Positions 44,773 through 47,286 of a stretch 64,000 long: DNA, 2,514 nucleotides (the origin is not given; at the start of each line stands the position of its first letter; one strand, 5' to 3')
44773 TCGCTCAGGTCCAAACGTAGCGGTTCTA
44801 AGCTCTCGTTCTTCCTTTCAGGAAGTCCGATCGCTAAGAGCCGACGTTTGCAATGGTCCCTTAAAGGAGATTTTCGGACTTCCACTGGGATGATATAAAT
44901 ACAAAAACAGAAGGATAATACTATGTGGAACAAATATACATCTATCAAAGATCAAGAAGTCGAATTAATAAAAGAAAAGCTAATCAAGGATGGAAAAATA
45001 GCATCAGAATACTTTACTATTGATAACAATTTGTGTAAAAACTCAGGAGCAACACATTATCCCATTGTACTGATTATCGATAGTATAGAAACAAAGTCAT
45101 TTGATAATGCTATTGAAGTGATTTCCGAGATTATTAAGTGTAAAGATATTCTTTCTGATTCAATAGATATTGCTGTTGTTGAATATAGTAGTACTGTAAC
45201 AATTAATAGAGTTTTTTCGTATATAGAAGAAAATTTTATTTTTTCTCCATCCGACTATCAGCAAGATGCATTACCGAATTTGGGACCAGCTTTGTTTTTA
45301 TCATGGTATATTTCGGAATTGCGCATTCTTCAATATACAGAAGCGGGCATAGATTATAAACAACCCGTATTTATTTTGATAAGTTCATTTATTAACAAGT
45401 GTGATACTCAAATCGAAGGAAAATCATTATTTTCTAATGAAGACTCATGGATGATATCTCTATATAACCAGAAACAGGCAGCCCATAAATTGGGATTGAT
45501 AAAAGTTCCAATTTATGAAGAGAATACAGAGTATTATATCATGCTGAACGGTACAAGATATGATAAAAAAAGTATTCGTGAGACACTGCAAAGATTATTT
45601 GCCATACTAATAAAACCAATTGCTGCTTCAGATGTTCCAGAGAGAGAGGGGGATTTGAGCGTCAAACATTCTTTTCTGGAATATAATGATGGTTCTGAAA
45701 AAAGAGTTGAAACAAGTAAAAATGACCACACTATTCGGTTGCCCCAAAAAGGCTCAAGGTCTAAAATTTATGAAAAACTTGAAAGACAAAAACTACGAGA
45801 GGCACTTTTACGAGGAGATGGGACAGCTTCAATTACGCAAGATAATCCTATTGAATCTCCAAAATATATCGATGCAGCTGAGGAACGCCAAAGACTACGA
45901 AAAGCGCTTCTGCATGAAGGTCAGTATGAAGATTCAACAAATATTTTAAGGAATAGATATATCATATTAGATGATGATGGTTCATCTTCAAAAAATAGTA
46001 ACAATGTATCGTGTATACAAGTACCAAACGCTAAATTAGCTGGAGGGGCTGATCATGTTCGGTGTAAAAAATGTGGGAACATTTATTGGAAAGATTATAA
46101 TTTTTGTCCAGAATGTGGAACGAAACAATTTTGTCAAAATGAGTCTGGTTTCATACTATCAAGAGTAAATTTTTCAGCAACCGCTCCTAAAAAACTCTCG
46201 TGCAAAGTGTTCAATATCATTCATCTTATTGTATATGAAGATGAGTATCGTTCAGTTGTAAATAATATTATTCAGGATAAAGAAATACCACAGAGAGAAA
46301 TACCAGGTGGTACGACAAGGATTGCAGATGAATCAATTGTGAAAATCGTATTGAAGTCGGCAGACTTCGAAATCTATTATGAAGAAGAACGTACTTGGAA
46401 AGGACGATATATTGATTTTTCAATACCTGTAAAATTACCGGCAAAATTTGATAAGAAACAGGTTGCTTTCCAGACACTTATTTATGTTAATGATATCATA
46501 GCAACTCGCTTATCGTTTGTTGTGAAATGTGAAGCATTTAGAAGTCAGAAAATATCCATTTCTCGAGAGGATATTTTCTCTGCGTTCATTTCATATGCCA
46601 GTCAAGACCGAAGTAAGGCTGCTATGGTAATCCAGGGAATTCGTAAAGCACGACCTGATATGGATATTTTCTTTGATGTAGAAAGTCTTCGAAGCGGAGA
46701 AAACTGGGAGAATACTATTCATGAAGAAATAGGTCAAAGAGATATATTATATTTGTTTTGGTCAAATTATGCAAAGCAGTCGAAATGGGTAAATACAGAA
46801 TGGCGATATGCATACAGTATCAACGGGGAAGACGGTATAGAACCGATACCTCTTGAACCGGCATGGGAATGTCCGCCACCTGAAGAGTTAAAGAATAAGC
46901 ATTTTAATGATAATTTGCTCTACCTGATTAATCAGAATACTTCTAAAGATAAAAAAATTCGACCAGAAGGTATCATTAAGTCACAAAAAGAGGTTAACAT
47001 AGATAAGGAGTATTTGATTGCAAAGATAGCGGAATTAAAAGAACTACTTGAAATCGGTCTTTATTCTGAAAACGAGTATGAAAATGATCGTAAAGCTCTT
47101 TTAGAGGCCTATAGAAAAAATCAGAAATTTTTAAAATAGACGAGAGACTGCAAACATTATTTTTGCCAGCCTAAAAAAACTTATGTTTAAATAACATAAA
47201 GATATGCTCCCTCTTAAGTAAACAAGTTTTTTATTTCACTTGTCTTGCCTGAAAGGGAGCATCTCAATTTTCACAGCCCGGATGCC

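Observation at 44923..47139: Stand-alone 738-aa vWA / zinc-ribbon / TIR / SHOCT protein: candidate undescribed single-gene NADase-type defence system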

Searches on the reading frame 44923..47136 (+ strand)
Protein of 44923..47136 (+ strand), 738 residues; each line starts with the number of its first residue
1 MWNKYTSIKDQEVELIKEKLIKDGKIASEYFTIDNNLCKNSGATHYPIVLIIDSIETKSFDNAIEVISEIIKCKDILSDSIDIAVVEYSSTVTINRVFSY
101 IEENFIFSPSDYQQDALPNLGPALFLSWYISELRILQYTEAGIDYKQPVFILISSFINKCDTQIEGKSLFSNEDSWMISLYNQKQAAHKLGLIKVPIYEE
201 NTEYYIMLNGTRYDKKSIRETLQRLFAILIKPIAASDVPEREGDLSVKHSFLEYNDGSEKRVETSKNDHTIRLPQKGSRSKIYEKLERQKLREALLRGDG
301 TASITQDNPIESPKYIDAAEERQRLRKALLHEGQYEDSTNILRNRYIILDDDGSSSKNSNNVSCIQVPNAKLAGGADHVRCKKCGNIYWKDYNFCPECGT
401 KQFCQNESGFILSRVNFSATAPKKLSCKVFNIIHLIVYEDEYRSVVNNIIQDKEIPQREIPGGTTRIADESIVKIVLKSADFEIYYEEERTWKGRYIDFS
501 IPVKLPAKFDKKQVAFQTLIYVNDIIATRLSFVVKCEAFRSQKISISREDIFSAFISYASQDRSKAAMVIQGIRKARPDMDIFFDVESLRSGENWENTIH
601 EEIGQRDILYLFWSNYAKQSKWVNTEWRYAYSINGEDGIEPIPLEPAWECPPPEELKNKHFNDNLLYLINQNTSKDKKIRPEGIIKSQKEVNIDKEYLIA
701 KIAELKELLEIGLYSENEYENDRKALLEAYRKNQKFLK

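Call 4: search_protein_families(library=pfam, proteins=[window:44923-47136:+], max_evalue=1)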
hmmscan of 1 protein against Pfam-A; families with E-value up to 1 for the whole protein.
window:44923-47136:+ (738 aa): 9 families
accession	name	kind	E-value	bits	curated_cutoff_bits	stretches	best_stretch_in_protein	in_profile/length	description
PF13676.11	TIR_2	-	6.8e-14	52.8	28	1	555-660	2-104/122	TIR domain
PF08937.16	ThsB_TIR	-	0.00082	20.2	21.2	1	555-632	1-85/100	Thoeris protein ThsB, TIR-like domain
PF17032.10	Zn_ribbon_15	-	0.002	19.3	28.9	1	378-399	52-73/73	zinc-ribbon family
PF13248.11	Zn_ribbon_3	-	0.0028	17.5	27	1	378-401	2-25/26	zinc-ribbon domain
PF13240.11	Zn_Ribbon_1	-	0.0043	17.2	25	1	381-401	2-22/23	zinc-ribbon domain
PF12172.15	zf-ChsH2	-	0.021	15.1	23.2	1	380-402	13-35/37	ChsH2, rubredoxin-like zinc ribbon domain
PF12773.13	DZR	-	0.044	14.4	27.3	1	381-400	1-20/45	Double zinc ribbon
PF13717.11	Zn_ribbon_4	-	0.051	14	30.3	1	367-387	14-34/36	zinc-ribbon domain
PF05120.17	GvpG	-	0.19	12.4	30.6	1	694-731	29-66/67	Gas vesicle protein G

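Call 5: search_protein_families(library=padloc, proteins=[window:44923-47136:+], max_evalue=1)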
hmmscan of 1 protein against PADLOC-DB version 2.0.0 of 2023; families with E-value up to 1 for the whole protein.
window:44923-47136:+ (738 aa): 3 families
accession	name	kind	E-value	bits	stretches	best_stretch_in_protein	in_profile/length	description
PDLC00434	ThsB1|ThsB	-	0.00041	17.6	1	523-631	117-217/396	TIR-like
PDLC00436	ThsB1|ThsB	-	0.0064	14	1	543-639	27-125/183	TIR-like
PDLC02012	SAVED5--SAVED_TIR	-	0.021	12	1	553-627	15-88/404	-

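Call 6: search_protein_families(library=ncbifam, proteins=[window:44923-47136:+], max_evalue=1)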
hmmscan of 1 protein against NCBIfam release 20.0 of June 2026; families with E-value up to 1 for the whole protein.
window:44923-47136:+ (738 aa): 8 families
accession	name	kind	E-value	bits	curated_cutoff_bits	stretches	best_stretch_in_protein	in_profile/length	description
NF058526.1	Thoeris_type3_ThcB4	equivalog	0.0001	21.3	220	1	554-631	130-206/375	Thoeris type III anti-phage system protein ThcB4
NF042941.1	Retron_TIR_antiphage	equivalog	0.00044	19.1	600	1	549-634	337-421/464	TIR domain-containing anti-phage reverse transcriptase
NF053627.1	BnzsclthlBbsAGT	equivalog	0.13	12.3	250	1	366-403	26-63/145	benzoylsuccinyl-CoA thiolase subunit BbsA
NF005651.0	PRK07418.1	subfamily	0.2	9.8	942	1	361-401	575-616/617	acetolactate synthase large subunit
NF041664.1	RNAP_arch_Epp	equivalog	0.24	11.4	50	1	381-412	3-32/57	transcription elongation factor subunit Spt4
TIGR02098.1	MJ0042_CXXC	domain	0.42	10.4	20.9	1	366-387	13-34/38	MJ0042-type zinc finger domain-containing protein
TIGR04104.1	cxxc_20_cxxc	subfamily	0.52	10.7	45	0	389-422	20-52/93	TIGR04104 family putative zinc finger protein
NF003214.0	PRK04179.1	equivalog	0.7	9.8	71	0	376-399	15-39/62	50S ribosomal protein L37e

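Call 13: find_homologous_proteins(query=window:44923-47136:+, max_evalue=0.001)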
Query window:44923-47136:+ (738 aa): 19 proteins with E <= 0.001 among 8000 candidates.
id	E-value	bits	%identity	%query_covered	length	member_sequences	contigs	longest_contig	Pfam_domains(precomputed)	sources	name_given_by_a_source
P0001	0.0e+0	1667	100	100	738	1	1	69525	PF13676.12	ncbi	ncbi:MAG: TIR domain-containing protein [Lachnospiraceae bacterium]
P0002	3.5e-256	870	53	100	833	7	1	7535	PF13676.12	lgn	-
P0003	4.6e-254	863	63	61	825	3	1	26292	PF13676.12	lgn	-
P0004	2.8e-195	669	62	67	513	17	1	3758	PF13676.12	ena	-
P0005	1.0e-186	640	63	61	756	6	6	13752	PF13676.12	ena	-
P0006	1.5e-185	637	64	59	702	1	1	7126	PF13676.12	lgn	-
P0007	1.6e-179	617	68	53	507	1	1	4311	PF06970.19,PF13676.12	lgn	-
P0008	1.9e-100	355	49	42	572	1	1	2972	PF13676.12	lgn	-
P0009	6.6e-100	354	41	60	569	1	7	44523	PF13676.12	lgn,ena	-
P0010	6.6e-100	354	41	60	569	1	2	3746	PF13676.12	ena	-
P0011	6.8e-100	353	41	60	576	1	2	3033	PF13676.12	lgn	-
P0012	8.1e-100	353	44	52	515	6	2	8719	PF13676.12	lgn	-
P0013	8.7e-100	353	41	60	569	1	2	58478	PF13676.12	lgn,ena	-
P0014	8.7e-100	353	41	60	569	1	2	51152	PF13676.12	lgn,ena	-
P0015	8.9e-100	353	41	60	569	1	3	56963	PF13676.12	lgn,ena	-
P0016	9.4e-100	353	40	60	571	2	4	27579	PF13676.12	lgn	-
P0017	1.0e-99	353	40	60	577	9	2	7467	PF13676.12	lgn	-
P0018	2.8e-99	351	41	60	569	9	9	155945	PF13676.12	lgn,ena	-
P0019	6.9e-98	347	43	53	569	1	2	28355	PF13676.12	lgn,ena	-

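Call 17: find_encoding_contigs(protein=P0003, flank=10000, max_places=4)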
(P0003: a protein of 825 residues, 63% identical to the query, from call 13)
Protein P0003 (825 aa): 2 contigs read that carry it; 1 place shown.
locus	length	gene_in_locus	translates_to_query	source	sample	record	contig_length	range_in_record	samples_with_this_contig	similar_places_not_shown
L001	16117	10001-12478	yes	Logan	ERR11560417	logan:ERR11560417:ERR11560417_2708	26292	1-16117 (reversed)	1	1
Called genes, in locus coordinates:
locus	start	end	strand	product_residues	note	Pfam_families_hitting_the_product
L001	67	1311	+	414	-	PF00092:VWA (faint)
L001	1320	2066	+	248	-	-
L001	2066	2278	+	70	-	-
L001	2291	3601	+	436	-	PF10412:TrwB_AAD_bind, PF12696:TraG-D_C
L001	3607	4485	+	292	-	-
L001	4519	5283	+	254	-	-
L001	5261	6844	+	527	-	PF02534:T4SS-DNA_transf, PF12696:TraG-D_C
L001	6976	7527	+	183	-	-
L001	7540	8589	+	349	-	PF01582:TIR (weak), PF08937:ThsB_TIR, PF13676:TIR_2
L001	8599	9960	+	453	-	PF01582:TIR (faint), PF13676:TIR_2, PF01580:FtsK_SpoIIIE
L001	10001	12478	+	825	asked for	PF13676:TIR_2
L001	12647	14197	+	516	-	PF01582:TIR, PF13676:TIR_2, PF07719:TPR_2 (faint), PF00515:TPR_1 (weak), PF13181:TPR_8 (weak), PF13424:TPR_12, PF23558:TPR_P4H, PF13676:TIR_2, +3 more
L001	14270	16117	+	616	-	?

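Call 18: find_encoding_contigs(protein=P0018, flank=10000, max_places=4)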
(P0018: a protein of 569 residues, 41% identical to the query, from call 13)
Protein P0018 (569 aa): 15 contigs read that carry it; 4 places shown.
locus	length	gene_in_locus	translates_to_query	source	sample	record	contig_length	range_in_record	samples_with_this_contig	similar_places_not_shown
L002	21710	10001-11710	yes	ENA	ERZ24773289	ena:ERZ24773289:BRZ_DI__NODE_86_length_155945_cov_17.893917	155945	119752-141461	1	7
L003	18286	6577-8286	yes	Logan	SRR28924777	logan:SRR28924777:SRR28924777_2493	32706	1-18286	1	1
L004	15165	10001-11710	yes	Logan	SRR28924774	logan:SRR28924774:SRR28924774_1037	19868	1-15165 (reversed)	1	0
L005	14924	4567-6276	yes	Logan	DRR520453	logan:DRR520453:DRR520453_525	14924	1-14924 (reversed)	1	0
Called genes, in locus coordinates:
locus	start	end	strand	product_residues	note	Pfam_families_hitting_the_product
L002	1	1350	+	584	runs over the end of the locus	PF12161:HsdM_N, PF02384:N6_Mtase, PF07669:Eco57I (weak)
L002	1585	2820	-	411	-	PF01548:DEDD_Tnp_IS110, PF02371:Transposase_20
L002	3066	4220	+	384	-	PF01420:Methylase_S (faint)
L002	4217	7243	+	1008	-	PF04313:HSDR_N (weak), PF04851:ResIII, PF00270:DEAD, PF18766:SWI2_SNF2, PF22679:T1R_D3-like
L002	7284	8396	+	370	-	PF01582:TIR (weak), PF13676:TIR_2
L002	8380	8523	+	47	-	PF16982:Flp1_like (weak)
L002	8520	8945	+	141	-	PF01478:Peptidase_A24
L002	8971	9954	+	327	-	PF13676:TIR_2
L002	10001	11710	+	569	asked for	PF13676:TIR_2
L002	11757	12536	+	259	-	PF13676:TIR_2 (weak), PF08937:ThsB_TIR (weak), PF13676:TIR_2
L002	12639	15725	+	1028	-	PF13306:LRR_5, PF13676:TIR_2, PF08238:Sel1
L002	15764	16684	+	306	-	PF13676:TIR_2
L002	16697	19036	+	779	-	-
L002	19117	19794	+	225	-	PF13672:PP2C_2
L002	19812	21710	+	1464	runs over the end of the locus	PF00069:Pkinase, PF09002:Card1_endonuc (weak)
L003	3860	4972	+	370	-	PF01582:TIR (weak), PF13676:TIR_2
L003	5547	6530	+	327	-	PF13676:TIR_2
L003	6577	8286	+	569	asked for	PF13676:TIR_2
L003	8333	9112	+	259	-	PF13676:TIR_2 (weak), PF08937:ThsB_TIR (weak), PF13676:TIR_2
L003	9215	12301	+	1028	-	PF13306:LRR_5, PF13676:TIR_2, PF08238:Sel1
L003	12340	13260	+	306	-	PF13676:TIR_2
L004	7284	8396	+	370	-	PF01582:TIR (weak), PF13676:TIR_2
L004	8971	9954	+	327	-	PF13676:TIR_2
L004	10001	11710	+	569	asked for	PF13676:TIR_2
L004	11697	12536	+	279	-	PF13676:TIR_2 (weak), PF08937:ThsB_TIR (weak), PF13676:TIR_2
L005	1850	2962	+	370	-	PF01582:TIR (weak), PF13676:TIR_2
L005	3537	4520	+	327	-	PF13676:TIR_2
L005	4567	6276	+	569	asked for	PF13676:TIR_2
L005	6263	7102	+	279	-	PF13676:TIR_2 (weak), PF08937:ThsB_TIR (weak), PF13676:TIR_2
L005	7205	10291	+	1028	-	PF13306:LRR_5, PF13676:TIR_2, PF08238:Sel1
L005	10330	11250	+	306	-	PF13676:TIR_2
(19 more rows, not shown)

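Call 19: find_encoding_contigs(protein=P0005, flank=10000, max_places=4)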
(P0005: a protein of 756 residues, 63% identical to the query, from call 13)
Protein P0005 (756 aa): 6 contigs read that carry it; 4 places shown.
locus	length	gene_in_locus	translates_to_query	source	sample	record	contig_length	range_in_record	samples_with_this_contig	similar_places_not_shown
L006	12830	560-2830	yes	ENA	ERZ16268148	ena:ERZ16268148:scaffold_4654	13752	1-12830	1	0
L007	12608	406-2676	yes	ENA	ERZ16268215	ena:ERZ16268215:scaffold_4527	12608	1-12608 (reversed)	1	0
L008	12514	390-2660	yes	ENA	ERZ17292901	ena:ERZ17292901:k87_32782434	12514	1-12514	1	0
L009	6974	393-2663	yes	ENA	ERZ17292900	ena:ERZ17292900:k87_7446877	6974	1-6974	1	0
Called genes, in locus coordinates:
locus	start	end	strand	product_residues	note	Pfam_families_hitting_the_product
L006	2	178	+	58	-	?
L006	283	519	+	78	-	-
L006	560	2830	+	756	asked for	PF13676:TIR_2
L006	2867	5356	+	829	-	PF00270:DEAD (faint), PF00931:NB-ARC (weak), PF25199:nSTAND_NTPase5, PF01443:Viral_helicase1 (weak), PF13173:AAA_14 (weak), PF13676:TIR_2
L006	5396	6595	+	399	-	PF13676:TIR_2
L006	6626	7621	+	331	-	PF08937:ThsB_TIR (faint), PF13676:TIR_2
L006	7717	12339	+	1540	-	PF13271:DUF4062 (faint), PF13424:TPR_12 (faint), PF07719:TPR_2 (faint)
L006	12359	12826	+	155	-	-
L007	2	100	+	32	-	?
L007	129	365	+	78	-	-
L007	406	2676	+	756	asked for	PF13676:TIR_2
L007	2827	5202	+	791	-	PF00270:DEAD (faint), PF00931:NB-ARC (weak), PF25199:nSTAND_NTPase5, PF01443:Viral_helicase1 (weak), PF13173:AAA_14 (weak), PF13676:TIR_2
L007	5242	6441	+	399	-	PF13676:TIR_2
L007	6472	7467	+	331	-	PF08937:ThsB_TIR (faint), PF13676:TIR_2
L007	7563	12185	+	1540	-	PF13271:DUF4062 (faint), PF13424:TPR_12 (faint), PF07719:TPR_2 (faint)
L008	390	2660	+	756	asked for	PF13676:TIR_2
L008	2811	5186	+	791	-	PF00270:DEAD (faint), PF00931:NB-ARC (weak), PF25199:nSTAND_NTPase5, PF01443:Viral_helicase1 (weak), PF13173:AAA_14 (weak), PF13676:TIR_2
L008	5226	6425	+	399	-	PF13676:TIR_2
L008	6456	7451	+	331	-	PF08937:ThsB_TIR (faint), PF13676:TIR_2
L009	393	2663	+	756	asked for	PF13676:TIR_2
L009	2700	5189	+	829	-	PF00270:DEAD (faint), PF00931:NB-ARC (weak), PF25199:nSTAND_NTPase5, PF01443:Viral_helicase1 (weak), PF13173:AAA_14 (weak), PF13676:TIR_2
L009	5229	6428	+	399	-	PF13676:TIR_2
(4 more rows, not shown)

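Call 20: find_encoding_contigs(protein=P0002, flank=10000, max_places=3)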
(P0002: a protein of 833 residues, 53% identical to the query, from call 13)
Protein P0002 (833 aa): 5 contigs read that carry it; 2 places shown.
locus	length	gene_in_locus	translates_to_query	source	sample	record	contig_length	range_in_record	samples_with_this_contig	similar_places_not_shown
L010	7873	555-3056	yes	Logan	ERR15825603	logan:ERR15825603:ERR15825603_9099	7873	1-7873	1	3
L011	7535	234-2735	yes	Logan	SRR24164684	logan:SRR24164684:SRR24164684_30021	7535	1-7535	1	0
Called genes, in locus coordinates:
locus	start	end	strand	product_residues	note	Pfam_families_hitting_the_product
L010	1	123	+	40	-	?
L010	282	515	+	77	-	-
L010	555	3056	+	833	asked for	PF13676:TIR_2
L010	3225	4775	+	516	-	PF01582:TIR, PF13676:TIR_2, PF07719:TPR_2 (faint), PF00515:TPR_1 (weak), PF13181:TPR_8 (weak), PF13424:TPR_12, PF23558:TPR_P4H (weak), PF13676:TIR_2, +3 more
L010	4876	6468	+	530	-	PF08937:ThsB_TIR (weak), PF13676:TIR_2, PF00069:Pkinase, PF03109:ABC1 (faint), PF07714:PK_Tyr_Ser-Thr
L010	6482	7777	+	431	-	PF13676:TIR_2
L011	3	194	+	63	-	?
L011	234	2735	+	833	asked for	PF13676:TIR_2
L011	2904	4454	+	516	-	PF01582:TIR, PF13676:TIR_2, PF07719:TPR_2 (faint), PF00515:TPR_1 (weak), PF13181:TPR_8 (weak), PF13424:TPR_12, PF23558:TPR_P4H (weak), PF13676:TIR_2, +3 more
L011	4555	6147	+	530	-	PF08937:ThsB_TIR (weak), PF13676:TIR_2, PF00069:Pkinase, PF03109:ABC1 (faint), PF07714:PK_Tyr_Ser-Thr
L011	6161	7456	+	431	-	PF13676:TIR_2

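Call 37: search_solved_structures(query=window:44923-47136:+, max_evalue=1, show_alignments=3)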
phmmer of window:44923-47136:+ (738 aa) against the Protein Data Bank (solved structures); distinct sequences matched with E-value up to 1: 8.
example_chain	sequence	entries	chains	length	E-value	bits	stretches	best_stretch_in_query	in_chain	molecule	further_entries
3zqk_A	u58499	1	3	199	0.16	13.3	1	53-102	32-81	VON WILLEBRAND FACTOR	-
3gxb_A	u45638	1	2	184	0.18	13.2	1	53-102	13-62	von Willebrand factor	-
3ppw_A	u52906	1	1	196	0.19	13.1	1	53-102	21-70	von Willebrand factor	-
3ppv_A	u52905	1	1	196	0.19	13.1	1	53-102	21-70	von Willebrand factor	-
3ppy_A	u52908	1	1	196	0.2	13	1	53-102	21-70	von Willebrand factor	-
3ppx_A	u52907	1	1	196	0.2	13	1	53-102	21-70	von Willebrand factor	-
6esq_E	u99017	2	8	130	0.32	12.4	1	379-404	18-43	Pfam DUF35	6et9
6htj_A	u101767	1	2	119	0.58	11.5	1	378-453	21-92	Nucleic-acid-binding protein containing a Zn-ribbon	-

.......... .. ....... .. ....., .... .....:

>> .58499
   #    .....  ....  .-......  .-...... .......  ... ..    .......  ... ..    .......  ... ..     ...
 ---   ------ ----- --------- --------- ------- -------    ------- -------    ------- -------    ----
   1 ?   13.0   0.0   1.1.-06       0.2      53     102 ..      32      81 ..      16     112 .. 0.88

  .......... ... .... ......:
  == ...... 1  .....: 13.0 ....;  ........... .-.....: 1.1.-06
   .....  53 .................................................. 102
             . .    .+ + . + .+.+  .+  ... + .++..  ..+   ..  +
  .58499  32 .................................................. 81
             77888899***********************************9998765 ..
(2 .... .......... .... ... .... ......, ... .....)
